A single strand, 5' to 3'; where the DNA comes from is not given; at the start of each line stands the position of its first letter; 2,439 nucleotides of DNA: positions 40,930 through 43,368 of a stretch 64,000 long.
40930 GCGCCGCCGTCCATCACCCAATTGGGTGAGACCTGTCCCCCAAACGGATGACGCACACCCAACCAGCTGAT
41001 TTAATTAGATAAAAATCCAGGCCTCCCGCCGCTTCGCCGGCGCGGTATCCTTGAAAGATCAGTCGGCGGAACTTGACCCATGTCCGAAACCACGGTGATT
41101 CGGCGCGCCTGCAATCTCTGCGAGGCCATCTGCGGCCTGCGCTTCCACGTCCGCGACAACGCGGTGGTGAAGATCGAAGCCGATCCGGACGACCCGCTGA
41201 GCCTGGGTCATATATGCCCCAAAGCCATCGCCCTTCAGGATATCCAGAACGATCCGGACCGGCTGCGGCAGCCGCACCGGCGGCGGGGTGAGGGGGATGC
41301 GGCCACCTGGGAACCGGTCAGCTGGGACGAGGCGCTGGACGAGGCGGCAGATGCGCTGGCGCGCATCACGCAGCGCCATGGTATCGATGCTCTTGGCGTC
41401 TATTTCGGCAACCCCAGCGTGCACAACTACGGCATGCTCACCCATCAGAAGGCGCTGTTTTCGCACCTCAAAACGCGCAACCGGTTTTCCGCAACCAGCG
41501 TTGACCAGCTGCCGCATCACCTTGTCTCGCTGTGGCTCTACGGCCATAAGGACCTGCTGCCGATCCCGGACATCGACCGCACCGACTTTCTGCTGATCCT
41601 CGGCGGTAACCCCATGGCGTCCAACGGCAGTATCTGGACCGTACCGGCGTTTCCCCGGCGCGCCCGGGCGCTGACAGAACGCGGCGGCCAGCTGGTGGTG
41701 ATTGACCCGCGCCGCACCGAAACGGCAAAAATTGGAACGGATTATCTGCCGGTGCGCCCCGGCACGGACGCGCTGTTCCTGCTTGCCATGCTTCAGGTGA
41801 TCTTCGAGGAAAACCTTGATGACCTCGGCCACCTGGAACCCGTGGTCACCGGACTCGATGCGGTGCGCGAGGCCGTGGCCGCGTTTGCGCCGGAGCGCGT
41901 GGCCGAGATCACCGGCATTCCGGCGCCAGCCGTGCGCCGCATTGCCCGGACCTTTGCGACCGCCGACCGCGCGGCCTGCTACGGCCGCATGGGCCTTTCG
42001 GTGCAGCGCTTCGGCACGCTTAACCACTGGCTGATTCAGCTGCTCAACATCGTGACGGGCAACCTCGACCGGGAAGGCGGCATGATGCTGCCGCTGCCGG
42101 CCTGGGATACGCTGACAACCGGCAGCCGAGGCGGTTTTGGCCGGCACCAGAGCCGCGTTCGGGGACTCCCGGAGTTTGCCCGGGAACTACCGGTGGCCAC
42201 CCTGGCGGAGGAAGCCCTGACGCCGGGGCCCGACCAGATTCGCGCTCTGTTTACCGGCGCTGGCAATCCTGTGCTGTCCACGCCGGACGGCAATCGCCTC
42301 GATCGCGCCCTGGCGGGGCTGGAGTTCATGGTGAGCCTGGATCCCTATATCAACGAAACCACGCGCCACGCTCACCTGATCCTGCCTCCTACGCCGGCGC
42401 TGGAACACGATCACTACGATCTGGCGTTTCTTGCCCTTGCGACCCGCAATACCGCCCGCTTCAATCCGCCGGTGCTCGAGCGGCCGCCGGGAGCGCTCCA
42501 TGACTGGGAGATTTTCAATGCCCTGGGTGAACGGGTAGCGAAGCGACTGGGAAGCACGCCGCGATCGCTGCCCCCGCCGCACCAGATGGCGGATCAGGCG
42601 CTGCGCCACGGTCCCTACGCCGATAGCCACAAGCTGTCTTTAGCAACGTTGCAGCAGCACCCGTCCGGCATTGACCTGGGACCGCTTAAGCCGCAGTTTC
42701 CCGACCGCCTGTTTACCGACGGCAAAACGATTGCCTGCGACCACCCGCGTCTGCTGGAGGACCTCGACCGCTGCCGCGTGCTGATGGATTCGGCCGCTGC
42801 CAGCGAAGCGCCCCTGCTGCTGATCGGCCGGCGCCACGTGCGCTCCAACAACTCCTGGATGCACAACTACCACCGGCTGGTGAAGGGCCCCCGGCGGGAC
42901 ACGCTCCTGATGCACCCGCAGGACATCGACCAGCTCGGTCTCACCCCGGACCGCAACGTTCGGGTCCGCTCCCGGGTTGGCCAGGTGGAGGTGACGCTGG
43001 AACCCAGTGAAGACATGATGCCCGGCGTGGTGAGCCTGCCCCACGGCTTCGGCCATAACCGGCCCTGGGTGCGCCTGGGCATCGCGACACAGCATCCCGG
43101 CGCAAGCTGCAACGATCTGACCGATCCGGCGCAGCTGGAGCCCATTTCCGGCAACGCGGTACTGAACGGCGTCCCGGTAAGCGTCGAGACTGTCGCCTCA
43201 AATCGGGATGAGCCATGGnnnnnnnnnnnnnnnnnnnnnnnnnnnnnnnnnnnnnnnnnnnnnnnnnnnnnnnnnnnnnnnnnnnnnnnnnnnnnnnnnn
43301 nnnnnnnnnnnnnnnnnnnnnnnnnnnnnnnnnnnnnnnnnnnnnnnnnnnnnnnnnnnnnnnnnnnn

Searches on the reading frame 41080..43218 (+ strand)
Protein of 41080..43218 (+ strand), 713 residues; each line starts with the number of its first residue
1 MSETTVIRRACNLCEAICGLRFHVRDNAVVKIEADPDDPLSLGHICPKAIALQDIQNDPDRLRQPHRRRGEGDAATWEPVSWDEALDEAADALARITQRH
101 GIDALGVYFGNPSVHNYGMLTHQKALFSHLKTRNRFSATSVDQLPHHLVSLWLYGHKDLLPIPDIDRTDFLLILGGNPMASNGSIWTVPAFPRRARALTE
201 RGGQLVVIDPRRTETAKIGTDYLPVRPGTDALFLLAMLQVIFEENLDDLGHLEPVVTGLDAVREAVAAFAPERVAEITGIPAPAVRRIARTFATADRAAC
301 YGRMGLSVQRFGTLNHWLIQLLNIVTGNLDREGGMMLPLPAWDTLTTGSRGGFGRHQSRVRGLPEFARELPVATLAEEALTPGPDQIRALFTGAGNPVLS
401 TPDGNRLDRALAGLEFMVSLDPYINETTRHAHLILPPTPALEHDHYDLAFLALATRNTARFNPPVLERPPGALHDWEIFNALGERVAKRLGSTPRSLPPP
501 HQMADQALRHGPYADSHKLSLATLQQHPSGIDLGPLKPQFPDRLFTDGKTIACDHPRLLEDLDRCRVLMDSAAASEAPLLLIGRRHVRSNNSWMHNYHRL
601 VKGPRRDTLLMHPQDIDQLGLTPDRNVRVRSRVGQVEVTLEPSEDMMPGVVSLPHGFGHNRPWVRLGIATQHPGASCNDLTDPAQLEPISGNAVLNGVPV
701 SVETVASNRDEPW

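Call 77: search_protein_families(library=ncbifam, proteins=[window:41080-43218:+], max_evalue=1e-10)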
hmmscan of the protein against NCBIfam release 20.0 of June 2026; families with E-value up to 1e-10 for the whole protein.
window:41080-43218:+ (713 aa): 21 families
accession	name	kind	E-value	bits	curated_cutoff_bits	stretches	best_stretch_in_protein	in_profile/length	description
TIGR01591.1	Fdh-alpha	equivalog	3.4e-64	217.1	666.25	2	11-339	3-321/672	formate dehydrogenase subunit alpha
NF012032.0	PRK15488.1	equivalog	3.4e-53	180.7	694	1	3-336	40-362/759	thiosulfate reductase PhsA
NF047855.1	AssmNtatRedNasC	equivalog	2.7e-44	151.6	1100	2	5-332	19-339/708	assimilatory nitrate reductase catalytic subunit NasC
NF041783.2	mnquin_red_QrcB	equivalog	1.3e-42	145.9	440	1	8-443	54-460/695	menaquinone reductase molybdopterin-binding-like subunit QrcB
TIGR02166.1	dmsA_ynfE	subfamily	1.3e-41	142.5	777.7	1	6-260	44-303/794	DMSO/selenate family reductase complex A subunit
TIGR00509.1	bisC_fam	subfamily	5.2e-35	120.9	1017.55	1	63-487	60-511/772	molybdopterin guanine dinucleotide-containing S/N-oxide reductase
NF041885.1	selenate_YnfE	exception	5.7e-34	117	1675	1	3-334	45-403/805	selenate/tellurate reductase subunit YnfE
NF041884.1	selenate_YnfF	exception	8.4e-30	103.3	1650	1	6-260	45-303/798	selenate/tellurate reductase subunit YnfF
NF041714.1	arsenate_red_ArrA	equivalog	6.5e-28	97.3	1600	1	8-240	52-280/848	arsenate respiratory reductase molybdopterin-containing subunit ArrA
TIGR03479.1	DMSO_red_II_alp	subfamily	4.1e-27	94.6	984.75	1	11-251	63-302/913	molybdopterin-dependent oxidoreductase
NF011566.1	PRK14990.1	exception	1.6e-26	92.6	1600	1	3-334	55-416/814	dimethylsulfoxide reductase subunit A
TIGR01553.1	formate-DH-alph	equivalog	8.3e-26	90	814.2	1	6-95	44-138/1009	formate dehydrogenase-N subunit alpha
NF041323.1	Nitr_red_NasA_Halo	equivalog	1.5e-25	89.9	1000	1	25-524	14-508/673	assimilatory nitrate reductase NasA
NF041513.1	formate_DH_Act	exception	8.6e-23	80.1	1400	1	5-95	41-129/1067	formate dehydrogenase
NF011567.1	PRK14991.1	equivalog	2.3e-20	72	1750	0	575-660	876-960/1022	tetrathionate reductase subunit TtrA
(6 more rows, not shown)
